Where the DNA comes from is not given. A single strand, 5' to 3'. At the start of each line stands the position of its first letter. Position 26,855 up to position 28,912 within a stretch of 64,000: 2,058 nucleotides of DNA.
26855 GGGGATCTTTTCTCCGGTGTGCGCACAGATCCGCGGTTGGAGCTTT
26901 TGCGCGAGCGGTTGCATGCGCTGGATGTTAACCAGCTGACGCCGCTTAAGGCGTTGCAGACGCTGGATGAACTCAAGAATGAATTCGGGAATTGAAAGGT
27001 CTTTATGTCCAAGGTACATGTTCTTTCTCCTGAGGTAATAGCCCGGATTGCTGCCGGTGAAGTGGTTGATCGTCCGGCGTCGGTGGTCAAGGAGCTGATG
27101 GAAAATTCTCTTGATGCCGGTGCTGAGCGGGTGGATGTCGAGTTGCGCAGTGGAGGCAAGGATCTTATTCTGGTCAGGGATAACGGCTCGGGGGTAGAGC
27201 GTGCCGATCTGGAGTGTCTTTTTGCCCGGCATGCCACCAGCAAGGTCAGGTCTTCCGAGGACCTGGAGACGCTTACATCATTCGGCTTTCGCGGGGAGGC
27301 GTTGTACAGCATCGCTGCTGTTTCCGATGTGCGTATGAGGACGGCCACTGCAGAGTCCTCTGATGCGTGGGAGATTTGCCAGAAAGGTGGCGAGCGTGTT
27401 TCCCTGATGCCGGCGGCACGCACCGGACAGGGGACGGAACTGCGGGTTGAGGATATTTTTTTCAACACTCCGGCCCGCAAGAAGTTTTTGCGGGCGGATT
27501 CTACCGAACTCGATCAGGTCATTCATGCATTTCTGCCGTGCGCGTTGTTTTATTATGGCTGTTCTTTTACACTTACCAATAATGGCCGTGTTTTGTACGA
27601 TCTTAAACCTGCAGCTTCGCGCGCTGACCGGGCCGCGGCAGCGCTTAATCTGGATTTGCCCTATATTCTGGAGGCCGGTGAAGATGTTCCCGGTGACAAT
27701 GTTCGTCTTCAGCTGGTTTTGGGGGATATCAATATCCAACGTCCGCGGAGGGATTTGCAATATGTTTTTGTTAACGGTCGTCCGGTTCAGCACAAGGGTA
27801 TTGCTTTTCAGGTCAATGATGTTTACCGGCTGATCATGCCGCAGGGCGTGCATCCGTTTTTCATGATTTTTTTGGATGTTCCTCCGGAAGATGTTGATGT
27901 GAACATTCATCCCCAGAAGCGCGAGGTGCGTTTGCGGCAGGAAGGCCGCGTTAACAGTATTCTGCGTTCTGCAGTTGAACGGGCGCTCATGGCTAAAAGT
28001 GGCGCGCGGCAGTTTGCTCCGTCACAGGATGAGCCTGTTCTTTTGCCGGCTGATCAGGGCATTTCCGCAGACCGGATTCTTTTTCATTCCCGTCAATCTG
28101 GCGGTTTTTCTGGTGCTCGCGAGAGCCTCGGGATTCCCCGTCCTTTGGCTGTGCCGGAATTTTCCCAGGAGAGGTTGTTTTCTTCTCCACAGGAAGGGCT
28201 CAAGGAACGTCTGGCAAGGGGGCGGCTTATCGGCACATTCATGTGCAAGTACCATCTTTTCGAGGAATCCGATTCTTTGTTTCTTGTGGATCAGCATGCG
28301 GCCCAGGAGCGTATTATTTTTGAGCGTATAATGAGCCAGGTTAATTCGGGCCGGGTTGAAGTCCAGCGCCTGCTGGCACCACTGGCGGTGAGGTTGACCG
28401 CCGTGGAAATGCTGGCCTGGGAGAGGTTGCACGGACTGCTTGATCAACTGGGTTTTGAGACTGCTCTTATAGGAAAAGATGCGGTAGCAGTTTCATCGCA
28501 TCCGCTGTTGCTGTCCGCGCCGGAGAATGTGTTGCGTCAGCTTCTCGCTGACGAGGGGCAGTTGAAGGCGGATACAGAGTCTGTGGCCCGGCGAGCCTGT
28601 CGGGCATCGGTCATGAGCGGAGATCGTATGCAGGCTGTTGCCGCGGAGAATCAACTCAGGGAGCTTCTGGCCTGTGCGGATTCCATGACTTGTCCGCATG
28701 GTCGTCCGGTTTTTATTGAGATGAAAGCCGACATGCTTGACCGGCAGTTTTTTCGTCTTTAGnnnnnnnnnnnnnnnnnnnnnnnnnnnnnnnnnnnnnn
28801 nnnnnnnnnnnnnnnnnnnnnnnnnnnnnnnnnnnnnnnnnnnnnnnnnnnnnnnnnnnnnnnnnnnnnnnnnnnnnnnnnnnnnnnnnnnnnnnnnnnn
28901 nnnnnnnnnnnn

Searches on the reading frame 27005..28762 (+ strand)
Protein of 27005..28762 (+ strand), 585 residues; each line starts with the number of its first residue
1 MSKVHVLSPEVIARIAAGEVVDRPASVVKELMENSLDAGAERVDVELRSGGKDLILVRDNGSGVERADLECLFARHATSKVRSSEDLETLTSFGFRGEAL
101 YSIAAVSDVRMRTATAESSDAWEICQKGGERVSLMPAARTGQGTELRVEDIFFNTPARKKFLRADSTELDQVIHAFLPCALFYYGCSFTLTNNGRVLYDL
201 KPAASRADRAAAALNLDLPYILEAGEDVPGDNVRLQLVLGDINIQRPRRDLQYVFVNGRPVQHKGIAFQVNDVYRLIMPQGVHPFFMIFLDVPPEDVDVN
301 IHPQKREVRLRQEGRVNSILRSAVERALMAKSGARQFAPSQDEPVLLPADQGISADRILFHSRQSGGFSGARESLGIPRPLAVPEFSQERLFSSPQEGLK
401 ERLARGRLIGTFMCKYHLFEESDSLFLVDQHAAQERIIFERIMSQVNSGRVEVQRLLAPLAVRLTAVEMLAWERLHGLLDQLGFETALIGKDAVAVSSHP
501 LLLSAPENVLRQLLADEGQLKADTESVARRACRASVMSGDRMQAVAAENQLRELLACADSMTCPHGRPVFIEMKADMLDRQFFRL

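Call 5: search_protein_families(library=pfam, proteins=[window:27005-28762:+], max_evalue=0.01)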
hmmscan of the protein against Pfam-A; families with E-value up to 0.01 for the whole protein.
window:27005-28762:+ (585 aa): 4 families
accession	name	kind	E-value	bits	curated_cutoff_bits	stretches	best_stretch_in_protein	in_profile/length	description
PF01119.25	DNA_mis_repair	-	2.1e-28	98.7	26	1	231-328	21-118/119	DNA mismatch repair protein, C-terminal domain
PF08676.16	MutL_C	-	1.2e-27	96.8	25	1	410-541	2-141/142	MutL C terminal dimerisation domain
PF13589.12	HATPase_c_3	-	1.1e-09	38.9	25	1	25-114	4-93/137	Histidine kinase-, DNA gyrase B-, and HSP90-like ATPase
PF02518.31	HATPase_c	-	7.9e-08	33.2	26.4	1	22-84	4-64/111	Histidine kinase-, DNA gyrase B-, and HSP90-like ATPase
